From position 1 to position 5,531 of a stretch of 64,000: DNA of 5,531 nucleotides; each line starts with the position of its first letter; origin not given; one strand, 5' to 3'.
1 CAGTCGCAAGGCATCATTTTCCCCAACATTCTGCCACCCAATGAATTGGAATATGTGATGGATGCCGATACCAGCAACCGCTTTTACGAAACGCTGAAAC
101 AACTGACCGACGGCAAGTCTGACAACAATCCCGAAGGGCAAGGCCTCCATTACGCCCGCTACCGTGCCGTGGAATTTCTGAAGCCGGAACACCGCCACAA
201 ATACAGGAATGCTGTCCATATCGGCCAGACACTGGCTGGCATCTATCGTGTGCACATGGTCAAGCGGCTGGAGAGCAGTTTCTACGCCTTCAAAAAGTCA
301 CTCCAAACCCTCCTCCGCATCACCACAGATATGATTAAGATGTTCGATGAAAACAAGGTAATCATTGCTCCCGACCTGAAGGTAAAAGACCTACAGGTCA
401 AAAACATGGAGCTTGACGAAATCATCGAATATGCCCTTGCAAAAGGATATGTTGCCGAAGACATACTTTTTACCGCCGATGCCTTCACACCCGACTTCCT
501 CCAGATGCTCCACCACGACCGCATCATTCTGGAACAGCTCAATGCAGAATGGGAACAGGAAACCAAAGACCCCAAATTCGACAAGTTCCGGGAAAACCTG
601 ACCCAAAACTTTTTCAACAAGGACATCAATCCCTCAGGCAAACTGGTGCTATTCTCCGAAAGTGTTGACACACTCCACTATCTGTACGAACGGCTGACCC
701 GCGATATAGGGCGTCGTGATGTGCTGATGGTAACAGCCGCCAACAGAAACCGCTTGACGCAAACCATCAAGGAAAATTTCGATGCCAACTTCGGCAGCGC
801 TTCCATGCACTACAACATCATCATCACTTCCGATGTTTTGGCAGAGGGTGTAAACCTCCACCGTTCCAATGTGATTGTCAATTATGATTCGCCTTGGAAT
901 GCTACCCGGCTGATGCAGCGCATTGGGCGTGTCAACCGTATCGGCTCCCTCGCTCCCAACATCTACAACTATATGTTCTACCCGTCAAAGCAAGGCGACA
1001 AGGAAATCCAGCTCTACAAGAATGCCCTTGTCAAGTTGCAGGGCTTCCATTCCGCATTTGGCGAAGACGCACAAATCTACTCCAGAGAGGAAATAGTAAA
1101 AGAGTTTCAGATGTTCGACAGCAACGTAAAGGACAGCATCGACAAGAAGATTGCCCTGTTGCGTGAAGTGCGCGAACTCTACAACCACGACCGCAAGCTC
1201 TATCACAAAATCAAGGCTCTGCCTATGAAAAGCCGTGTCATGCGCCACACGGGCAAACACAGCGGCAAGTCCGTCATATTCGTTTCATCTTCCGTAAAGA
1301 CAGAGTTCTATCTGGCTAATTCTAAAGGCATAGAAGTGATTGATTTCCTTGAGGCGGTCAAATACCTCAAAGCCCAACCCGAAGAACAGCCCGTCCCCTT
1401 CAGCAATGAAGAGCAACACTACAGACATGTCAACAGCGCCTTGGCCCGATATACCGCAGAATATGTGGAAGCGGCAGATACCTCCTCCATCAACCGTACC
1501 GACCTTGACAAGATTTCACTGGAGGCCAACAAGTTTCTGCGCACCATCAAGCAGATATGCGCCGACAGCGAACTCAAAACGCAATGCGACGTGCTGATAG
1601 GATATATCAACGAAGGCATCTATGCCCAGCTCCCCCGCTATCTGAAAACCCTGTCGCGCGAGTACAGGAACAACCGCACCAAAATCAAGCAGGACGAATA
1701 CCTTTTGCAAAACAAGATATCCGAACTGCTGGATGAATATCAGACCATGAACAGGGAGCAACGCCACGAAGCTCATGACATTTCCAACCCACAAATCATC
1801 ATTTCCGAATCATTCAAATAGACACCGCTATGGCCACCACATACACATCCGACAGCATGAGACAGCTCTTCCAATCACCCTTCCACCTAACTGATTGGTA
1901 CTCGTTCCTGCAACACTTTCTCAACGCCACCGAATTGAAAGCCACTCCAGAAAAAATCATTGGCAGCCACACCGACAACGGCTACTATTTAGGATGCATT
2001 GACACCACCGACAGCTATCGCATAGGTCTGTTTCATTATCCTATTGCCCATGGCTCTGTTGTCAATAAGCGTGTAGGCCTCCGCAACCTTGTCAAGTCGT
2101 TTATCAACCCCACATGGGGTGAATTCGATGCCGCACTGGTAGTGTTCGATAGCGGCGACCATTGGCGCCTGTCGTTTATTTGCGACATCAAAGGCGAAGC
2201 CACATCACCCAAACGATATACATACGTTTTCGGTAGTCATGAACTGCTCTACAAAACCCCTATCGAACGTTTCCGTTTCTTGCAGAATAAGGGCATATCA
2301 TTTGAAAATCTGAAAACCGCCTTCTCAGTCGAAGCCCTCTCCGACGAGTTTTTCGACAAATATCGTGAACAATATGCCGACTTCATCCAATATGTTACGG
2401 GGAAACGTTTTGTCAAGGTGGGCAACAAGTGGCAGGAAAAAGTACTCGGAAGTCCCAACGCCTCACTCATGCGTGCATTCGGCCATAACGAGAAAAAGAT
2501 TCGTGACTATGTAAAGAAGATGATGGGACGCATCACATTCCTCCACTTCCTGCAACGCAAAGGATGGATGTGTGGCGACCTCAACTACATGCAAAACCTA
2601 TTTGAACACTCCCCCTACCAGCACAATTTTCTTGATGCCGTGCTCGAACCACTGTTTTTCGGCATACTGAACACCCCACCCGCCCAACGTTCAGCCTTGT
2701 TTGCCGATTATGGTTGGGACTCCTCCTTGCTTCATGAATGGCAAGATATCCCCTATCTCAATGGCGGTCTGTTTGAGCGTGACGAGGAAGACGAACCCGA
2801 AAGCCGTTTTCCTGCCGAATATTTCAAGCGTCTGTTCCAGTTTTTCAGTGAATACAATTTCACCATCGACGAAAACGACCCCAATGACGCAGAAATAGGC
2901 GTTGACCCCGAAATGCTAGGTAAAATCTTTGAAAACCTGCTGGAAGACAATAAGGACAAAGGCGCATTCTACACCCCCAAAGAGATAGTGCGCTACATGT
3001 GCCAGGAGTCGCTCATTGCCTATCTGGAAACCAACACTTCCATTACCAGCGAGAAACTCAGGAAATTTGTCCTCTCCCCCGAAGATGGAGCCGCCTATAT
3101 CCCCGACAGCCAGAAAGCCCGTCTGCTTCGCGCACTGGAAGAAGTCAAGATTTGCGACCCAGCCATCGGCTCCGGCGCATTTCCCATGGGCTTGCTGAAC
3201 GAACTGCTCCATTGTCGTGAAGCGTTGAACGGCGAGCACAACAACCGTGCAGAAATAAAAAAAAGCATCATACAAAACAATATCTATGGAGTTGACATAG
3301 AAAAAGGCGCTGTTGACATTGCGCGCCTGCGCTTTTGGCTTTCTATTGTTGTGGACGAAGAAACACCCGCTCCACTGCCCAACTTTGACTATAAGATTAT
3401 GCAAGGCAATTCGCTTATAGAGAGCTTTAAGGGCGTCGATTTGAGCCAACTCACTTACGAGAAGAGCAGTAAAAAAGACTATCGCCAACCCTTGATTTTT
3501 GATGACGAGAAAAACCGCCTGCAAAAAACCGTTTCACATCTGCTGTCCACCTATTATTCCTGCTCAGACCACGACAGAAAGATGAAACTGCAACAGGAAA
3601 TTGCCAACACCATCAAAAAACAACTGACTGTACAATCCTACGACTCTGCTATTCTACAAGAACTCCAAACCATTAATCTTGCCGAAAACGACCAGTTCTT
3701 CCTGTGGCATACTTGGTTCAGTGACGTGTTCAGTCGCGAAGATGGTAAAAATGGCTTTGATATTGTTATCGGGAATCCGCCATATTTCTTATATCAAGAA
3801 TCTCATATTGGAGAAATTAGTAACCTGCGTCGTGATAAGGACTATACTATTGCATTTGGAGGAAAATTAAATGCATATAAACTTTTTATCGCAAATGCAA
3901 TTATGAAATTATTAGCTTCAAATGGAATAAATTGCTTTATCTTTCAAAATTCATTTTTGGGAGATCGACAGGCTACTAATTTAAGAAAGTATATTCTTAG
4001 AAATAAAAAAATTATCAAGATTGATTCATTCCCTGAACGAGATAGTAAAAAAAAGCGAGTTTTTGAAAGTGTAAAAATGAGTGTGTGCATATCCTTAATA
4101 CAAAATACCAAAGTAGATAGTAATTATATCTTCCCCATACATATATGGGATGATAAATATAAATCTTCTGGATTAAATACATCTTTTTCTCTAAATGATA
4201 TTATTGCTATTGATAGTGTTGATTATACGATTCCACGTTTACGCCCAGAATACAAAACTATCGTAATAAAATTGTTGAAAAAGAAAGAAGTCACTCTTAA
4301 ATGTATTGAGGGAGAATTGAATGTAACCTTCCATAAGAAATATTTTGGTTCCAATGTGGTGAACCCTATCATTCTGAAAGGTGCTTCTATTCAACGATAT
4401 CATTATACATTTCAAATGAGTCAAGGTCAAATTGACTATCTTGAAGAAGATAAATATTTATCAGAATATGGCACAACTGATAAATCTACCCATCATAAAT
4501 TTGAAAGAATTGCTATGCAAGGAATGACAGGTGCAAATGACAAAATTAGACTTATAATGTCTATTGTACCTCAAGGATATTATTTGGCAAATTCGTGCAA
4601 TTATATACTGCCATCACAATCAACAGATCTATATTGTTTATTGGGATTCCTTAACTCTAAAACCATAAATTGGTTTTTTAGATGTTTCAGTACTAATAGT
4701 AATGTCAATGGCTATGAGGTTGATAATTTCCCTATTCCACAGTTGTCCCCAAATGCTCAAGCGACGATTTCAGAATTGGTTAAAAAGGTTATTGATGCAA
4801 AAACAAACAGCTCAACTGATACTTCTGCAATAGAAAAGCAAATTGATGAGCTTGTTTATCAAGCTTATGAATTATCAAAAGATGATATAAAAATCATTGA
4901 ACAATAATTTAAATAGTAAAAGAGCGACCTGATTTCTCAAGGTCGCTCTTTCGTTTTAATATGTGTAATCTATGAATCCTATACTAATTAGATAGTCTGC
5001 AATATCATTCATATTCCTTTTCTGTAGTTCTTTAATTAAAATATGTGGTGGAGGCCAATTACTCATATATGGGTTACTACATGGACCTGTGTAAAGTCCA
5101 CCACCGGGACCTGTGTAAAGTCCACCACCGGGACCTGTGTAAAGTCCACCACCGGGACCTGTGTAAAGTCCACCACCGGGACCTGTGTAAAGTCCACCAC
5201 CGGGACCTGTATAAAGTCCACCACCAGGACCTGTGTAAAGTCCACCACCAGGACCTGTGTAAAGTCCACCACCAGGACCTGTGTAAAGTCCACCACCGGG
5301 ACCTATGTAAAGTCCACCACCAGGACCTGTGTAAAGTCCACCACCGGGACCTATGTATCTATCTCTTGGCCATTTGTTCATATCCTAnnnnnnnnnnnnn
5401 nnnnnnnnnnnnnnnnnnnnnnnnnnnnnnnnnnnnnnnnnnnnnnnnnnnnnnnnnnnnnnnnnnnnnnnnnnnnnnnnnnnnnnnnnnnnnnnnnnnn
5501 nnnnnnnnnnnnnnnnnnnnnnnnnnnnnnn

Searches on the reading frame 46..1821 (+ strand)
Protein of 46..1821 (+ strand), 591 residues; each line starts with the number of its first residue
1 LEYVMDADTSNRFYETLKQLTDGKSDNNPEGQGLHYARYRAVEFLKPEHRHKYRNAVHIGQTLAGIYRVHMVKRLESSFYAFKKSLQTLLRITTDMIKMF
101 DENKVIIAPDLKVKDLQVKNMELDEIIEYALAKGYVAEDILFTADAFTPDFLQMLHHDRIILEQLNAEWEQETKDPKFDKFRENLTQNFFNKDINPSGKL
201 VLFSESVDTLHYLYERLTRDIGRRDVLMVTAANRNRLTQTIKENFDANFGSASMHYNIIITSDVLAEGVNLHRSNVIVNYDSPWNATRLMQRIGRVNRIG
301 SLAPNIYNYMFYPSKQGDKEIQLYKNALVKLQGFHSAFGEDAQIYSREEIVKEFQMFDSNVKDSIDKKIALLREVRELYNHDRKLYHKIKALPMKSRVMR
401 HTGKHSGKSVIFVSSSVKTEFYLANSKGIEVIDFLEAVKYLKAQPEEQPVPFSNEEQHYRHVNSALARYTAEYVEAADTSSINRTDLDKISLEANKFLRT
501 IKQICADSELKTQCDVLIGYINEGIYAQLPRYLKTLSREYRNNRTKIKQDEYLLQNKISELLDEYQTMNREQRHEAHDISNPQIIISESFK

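Call 5: search_protein_families(library=ncbifam, proteins=[window:46-1821:+], max_evalue=0.01)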
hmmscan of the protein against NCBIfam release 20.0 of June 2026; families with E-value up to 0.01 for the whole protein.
window:46-1821:+ (591 aa): 17 families
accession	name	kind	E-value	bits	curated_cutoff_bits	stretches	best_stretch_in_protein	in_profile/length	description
NF038317.1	DISARM_DrmD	equivalog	9.8e-27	93.7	610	1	59-400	375-708/1021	DISARM system SNF2-like helicase DrmD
NF042964.1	phospholipD_antiphage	equivalog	1.2e-20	73.4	1100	1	54-367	585-854/895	phospholipase D-like domain-containing anti-phage protein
NF041062.1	DpdE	equivalog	3.9e-17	61.5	500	1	126-318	491-659/1048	protein DpdE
NF038318.1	DISARM_DrmD_b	equivalog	1.4e-11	43.3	950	1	173-378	385-607/868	DISARM system SNF2-like helicase DrmD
NF010337.0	PRK13766.1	equivalog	2.7e-09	35.7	610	1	154-298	326-467/781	Hef nuclease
TIGR02621.3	cas3_GSU0051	exception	1.8e-07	30.4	400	1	187-316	262-390/854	type I-G CRISPR-associated helicase/endonuclease Cas3g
NF003426.0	PRK04914.1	equivalog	2.4e-06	26.1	576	1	198-345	495-634/959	RNA polymerase-associated protein RapA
NF002340.1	PRK01297.1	equivalog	1.3e-05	24.2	564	1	179-302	235-346/372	ATP-dependent RNA helicase RhlB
NF008642.0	PRK11634.1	equivalog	1.4e-05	23.7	989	1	255-301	295-341/628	DEAD/DEAH family ATP-dependent RNA helicase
NF008394.0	PRK11192.1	equivalog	4.8e-05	22.4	507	1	253-301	295-343/441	ATP-dependent RNA helicase SrmB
NF008744.0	PRK11776.1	equivalog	0.00024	19.8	524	1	239-301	278-338/460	ATP-dependent RNA helicase DbpA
NF003419.0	PRK04837.1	equivalog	0.00038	19.3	588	1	199-301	258-352/424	ATP-dependent RNA helicase RhlB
NF003390.0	PRK04537.1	equivalog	0.00049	19.3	732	1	256-301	308-353/572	ATP-dependent RNA helicase RhlB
NF053711.1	RNA_heli_RhlE1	exception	0.00082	18.2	750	1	256-301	295-340/434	RNA helicase RhlE1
NF053631.1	RNA_helic_CshA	equivalog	0.0027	16.6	646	1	255-301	287-333/434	degradosome RNA helicase CshA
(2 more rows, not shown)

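Call 6: search_protein_families(library=pfam, proteins=[window:46-1821:+], max_evalue=0.01)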
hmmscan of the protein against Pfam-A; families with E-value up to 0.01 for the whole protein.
window:46-1821:+ (591 aa): 2 families
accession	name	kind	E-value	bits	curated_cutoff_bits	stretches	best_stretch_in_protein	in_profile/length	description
PF00271.37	Helicase_C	-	1.8e-15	57.6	23.5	1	189-300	10-110/110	Helicase conserved C-terminal domain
PF22590.2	Cas3-like_C_2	-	3.5e-06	27.7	27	1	199-298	4-103/106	CRISPR-associated nuclease/helicase Cas3, C-terminal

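Call 7: search_protein_families(library=padloc, proteins=[window:46-1821:+], max_evalue=0.01)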
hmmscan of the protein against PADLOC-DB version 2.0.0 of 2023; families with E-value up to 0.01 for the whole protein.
window:46-1821:+ (591 aa): 28 families (the best 25 are shown)
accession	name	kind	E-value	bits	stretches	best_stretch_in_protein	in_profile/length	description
PDLC00659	HmaA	-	1.5e-23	80.6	1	145-302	456-613/1176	SNF2 helicase / DEAD-box helicase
PDLC02621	DrmD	-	2.7e-23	80.2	1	60-400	392-726/1040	DrmD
PDLC01075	C3a139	-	1.5e-19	67.9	1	64-333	504-761/948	HKD+Snf2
PDLC02623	DrmD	-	2.8e-19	66.4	1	170-345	505-667/1040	DrmD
PDLC02500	BrxHI|BrxHII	-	2.1e-16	57.7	1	165-302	449-576/933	BrxHI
PDLC02504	BrxHI|BrxHII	-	2.1e-14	50.4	1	170-345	460-624/971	BrxHII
PDLC02619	DrmD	-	1.7e-13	47.6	1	174-378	389-610/872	DrmD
PDLC02193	PLD_Helicase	-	4.9e-13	46.1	1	158-340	651-836/905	-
PDLC02620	DrmD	-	3.8e-12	43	1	197-318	484-597/1060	DrmD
PDLC02633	DrmD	-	2.8e-11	40.2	1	68-314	402-643/839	DrmD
PDLC02840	DpdE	-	6e-11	39.3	1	161-319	526-674/1091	DpdE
PDLC02625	DrmD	-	2.2e-10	37.7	1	198-326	268-392/792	DrmD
PDLC02632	DrmD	-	4.5e-09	33.3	1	70-309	402-634/662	DrmD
PDLC02572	DrmA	-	4.5e-09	32.8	1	154-312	474-634/1043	DrmA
PDLC02843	DpdE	-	2e-08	30.6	1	183-299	554-663/1091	DpdE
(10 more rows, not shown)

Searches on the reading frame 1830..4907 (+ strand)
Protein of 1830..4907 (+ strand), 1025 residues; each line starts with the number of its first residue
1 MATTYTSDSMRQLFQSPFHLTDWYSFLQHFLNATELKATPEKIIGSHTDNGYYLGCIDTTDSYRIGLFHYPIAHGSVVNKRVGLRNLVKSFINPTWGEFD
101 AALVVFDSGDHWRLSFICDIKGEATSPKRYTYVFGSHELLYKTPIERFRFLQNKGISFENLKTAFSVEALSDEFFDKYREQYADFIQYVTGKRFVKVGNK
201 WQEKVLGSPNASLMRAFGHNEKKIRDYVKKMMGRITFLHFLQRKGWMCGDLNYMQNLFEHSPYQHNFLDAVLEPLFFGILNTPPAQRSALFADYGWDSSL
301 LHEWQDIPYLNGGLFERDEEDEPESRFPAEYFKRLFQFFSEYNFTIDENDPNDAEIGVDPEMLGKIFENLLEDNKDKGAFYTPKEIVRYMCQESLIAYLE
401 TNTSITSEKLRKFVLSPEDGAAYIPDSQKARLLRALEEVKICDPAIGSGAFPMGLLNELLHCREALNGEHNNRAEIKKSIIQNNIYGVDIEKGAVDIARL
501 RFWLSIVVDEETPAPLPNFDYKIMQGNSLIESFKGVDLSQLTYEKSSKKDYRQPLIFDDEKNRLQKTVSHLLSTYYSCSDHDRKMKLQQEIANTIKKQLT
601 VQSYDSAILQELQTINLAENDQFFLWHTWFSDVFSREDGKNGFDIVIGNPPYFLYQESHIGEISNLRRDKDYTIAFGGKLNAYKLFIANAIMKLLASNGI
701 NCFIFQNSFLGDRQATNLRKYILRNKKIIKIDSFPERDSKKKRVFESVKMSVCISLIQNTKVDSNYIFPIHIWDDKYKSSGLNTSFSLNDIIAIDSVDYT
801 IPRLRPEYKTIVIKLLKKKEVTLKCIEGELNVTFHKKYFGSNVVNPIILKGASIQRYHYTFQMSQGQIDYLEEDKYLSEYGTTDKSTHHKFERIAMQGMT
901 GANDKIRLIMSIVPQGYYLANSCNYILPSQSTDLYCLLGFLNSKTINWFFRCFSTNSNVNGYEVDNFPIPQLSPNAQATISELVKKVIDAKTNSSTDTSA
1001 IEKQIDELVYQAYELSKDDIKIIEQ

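Call 5: search_protein_families(library=ncbifam, proteins=[window:1830-4907:+], max_evalue=0.01)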
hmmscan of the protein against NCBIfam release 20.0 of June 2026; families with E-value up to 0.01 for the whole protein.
window:1830-4907:+ (1025 aa): 7 families
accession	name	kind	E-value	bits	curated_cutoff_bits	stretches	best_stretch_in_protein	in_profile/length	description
TIGR02987.1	met_A_Alw26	exception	1.7e-51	175.6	353.5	1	674-1023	165-501/523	Alw26I/Eco31I/Esp3I family type II restriction adenine-specific DNA-methyltransferase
NF033452.1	BREX_1_MTaseX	exception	2.1e-28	98.8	500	2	380-761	253-621/1210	BREX-1 system adenine-specific DNA-methyltransferase PglX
NF033455.1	BREX_6_MTaseX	exception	3.6e-13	48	900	1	424-504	315-398/1319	BREX-6 system adenine-specific DNA-methyltransferase PglX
NF033451.1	BREX_2_MTaseX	equivalog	7.7e-11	40.5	400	1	434-558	220-343/1185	BREX-2 system adenine-specific DNA-methyltransferase PglX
NF033454.1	BREX_5_MTaseX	exception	2.5e-06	25.4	900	1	378-504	223-366/1404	BREX-5 system adenine-specific DNA-methyltransferase PglX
TIGR03534.1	RF_mod_PrmC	equivalog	0.00084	18.9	199.1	0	629-659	143-173/253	peptide chain release factor N(5)-glutamine methyltransferase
TIGR00536.1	hemK_fam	subfamily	0.0041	16.2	115.5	0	622-736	167-270/286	HemK family protein methyltransferase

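Call 6: search_protein_families(library=pfam, proteins=[window:1830-4907:+], max_evalue=0.01)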
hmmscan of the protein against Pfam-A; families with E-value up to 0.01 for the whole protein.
window:1830-4907:+ (1025 aa): 5 families
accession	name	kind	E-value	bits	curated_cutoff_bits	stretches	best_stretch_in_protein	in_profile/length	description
PF07669.17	Eco57I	-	1e-31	110.8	25.3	1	483-734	1-165/171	Eco57I restriction-modification methylase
PF02384.22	N6_Mtase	-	1.7e-12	47.7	20.4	1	630-789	116-263/311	N-6 DNA Methylase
PF20473.4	MmeI_Mtase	-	2.5e-07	30.6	27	1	430-505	12-85/259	MmeI, DNA-methyltransferase domain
PF12950.13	TaqI_C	-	7.9e-06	26.6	26.5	1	848-969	3-118/118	TaqI-like C-terminal specificity domain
PF25120.1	DUF7814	-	0.005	17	27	0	271-321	121-162/228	Domain of unknown function (DUF7814)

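Call 7: search_protein_families(library=padloc, proteins=[window:1830-4907:+], max_evalue=0.01)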
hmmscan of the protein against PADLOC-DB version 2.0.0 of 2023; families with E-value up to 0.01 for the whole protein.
window:1830-4907:+ (1025 aa): 49 families (the best 25 are shown)
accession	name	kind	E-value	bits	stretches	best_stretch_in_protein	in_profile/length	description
PDLC03596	REase_MTase_IIG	-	2.2e-64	216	5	434-530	537-640/1148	Type IIG restriction enzyme-methyltransferase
PDLC03601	REase_MTase_IIG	-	1e-63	213.6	1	215-731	227-758/1110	Type IIG restriction enzyme-methyltransferase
PDLC03612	REase_MTase_IIG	-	4.4e-59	198.7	4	911-1025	1120-1245/1247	Type IIG restriction enzyme-methyltransferase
PDLC03237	MTase_II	-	3.1e-47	159.1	1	675-1023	278-621/1036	Type II methyltransferase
PDLC03628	REase_MTase_IIG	-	1.9e-28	97.1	2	226-404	191-364/1100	Type IIG restriction enzyme-methyltransferase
PDLC02521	PglX|PglXI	-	2e-24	83.7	2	380-762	247-592/1174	PglX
PDLC03604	REase_MTase_IIG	-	2e-22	77.1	2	623-832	519-716/1011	Type IIG restriction enzyme-methyltransferase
PDLC03338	MTase_II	-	1.1e-19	68.6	2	636-749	240-340/604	Type II methyltransferase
PDLC03600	REase_MTase_IIG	-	8.3e-19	65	2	380-737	240-585/1205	Type IIG restriction enzyme-methyltransferase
PDLC03335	MTase_II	-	1e-18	65.4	2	639-826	192-368/607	Type II methyltransferase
PDLC03609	REase_MTase_IIG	-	1e-18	64.6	2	373-532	368-534/1066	Type IIG restriction enzyme-methyltransferase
PDLC02643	DrmMI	-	1.4e-18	64.2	2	466-559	655-742/1347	DrmMI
PDLC03348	MTase_II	-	5.7e-17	59.5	2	641-733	345-433/727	Type II methyltransferase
PDLC03629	REase_MTase_IIG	-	2.6e-15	53.3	2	373-531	377-535/1182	Type IIG restriction enzyme-methyltransferase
PDLC03365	MTase_II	-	1.1e-14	52.2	1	689-1019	219-543/578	Type II methyltransferase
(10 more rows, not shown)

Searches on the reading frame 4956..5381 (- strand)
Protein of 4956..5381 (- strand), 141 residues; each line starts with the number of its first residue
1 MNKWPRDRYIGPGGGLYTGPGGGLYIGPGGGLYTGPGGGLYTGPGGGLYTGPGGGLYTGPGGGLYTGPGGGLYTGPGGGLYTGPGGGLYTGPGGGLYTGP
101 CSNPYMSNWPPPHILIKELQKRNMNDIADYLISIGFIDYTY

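Call 5: search_protein_families(library=ncbifam, proteins=[window:4956-5381:-], max_evalue=0.01)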
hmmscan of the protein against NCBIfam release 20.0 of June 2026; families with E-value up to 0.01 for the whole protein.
window:4956-5381:- (141 aa): 0 families

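Call 6: search_protein_families(library=pfam, proteins=[window:4956-5381:-], max_evalue=0.01)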
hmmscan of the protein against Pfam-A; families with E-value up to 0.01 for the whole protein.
window:4956-5381:- (141 aa): 0 families

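Call 7: search_protein_families(library=padloc, proteins=[window:4956-5381:-], max_evalue=0.01)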
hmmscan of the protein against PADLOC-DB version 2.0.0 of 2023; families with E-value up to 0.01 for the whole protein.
window:4956-5381:- (141 aa): 0 families
